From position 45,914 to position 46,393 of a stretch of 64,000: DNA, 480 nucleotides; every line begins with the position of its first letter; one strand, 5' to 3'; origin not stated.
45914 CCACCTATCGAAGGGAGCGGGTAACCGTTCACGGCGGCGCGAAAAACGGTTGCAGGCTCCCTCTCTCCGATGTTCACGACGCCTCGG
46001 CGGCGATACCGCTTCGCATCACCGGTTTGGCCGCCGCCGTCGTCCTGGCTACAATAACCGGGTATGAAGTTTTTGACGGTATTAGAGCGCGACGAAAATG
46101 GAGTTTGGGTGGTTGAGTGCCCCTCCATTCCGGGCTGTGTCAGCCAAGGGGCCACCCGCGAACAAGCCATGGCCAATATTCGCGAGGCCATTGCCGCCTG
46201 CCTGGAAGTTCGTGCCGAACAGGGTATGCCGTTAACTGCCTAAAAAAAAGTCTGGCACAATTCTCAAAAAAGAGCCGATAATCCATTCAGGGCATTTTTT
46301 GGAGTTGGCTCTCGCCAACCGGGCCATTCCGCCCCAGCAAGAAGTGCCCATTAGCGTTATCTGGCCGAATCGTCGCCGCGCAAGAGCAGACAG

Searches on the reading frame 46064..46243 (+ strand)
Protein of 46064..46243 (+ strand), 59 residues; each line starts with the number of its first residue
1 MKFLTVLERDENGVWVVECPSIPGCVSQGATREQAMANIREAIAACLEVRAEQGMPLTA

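Call 57: find_encoding_contigs(protein=window:46064-46243:+, flank=2500, max_places=10)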
Protein window:46064-46243:+ (59 aa): 19 contigs read that carry it; 10 places shown.
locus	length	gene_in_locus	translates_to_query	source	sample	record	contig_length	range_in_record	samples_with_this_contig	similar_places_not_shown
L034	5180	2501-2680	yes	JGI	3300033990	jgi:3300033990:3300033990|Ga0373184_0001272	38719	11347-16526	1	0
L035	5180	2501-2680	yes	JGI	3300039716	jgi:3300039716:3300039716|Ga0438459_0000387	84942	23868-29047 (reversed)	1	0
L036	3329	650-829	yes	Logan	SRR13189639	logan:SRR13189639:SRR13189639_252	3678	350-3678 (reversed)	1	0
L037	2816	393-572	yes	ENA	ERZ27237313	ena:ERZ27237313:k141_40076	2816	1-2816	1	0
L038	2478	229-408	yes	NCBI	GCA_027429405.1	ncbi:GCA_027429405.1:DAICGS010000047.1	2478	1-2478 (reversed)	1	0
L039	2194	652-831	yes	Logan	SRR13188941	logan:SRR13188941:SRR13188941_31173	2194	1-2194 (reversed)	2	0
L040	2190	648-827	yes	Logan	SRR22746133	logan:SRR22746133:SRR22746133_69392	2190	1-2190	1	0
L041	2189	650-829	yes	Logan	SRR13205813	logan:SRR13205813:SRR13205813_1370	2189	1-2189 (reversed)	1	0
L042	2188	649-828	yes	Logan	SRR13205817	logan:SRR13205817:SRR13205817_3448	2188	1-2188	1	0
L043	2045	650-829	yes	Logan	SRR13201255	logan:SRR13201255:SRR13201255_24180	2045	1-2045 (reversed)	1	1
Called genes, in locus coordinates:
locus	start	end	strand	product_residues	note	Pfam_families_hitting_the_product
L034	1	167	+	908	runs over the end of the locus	PF02702:KdpD, PF13493:DUF4118, PF13492:GAF_3, PF00512:HisKA, PF02518:HATPase_c, PF13581:HATPase_c_2 (weak)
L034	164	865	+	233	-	PF00072:Response_reg, PF00486:Trans_reg_C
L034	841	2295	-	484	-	PF00206:Lyase_1, PF10415:FumaraseC_C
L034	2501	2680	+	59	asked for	PF15919:HicB_lk_antitox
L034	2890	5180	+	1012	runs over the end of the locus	PF00512:HisKA, PF02518:HATPase_c, PF00072:Response_reg, PF01627:Hpt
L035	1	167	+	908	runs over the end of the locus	PF02702:KdpD, PF13493:DUF4118, PF13492:GAF_3, PF00512:HisKA, PF02518:HATPase_c, PF13581:HATPase_c_2 (weak)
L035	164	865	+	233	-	PF00072:Response_reg, PF00486:Trans_reg_C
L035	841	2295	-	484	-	PF00206:Lyase_1, PF10415:FumaraseC_C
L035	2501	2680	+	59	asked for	PF15919:HicB_lk_antitox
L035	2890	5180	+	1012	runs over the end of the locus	PF00512:HisKA, PF02518:HATPase_c, PF00072:Response_reg, PF01627:Hpt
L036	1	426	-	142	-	?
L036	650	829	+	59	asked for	PF15919:HicB_lk_antitox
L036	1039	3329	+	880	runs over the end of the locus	?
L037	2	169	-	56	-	?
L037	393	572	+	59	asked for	PF15919:HicB_lk_antitox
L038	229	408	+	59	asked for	PF15919:HicB_lk_antitox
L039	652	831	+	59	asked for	PF15919:HicB_lk_antitox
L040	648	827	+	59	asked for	PF15919:HicB_lk_antitox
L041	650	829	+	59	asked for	PF15919:HicB_lk_antitox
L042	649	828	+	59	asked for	PF15919:HicB_lk_antitox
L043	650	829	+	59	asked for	PF15919:HicB_lk_antitox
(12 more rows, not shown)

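Call 84: search_protein_families(library=pfam, proteins=[window:46064-46243:+], max_evalue=0.1)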
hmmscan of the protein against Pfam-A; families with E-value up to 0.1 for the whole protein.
window:46064-46243:+ (59 aa): 4 families
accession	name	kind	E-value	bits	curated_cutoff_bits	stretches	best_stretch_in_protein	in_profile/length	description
PF15919.11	HicB_lk_antitox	-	6.8e-11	42.8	27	1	5-57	3-55/123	HicB_like antitoxin of bacterial toxin-antitoxin system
PF08972.17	DUF1902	-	6.6e-05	23.4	22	1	10-48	10-48/74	Domain of unknown function (DUF1902)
PF21748.3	UPF0150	-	0.00067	20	27.3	1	11-57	17-63/64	UPF0150-like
PF24113.1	DUF7387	-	0.027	15.2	27.9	1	22-45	30-53/85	Family of unknown function (DUF7387)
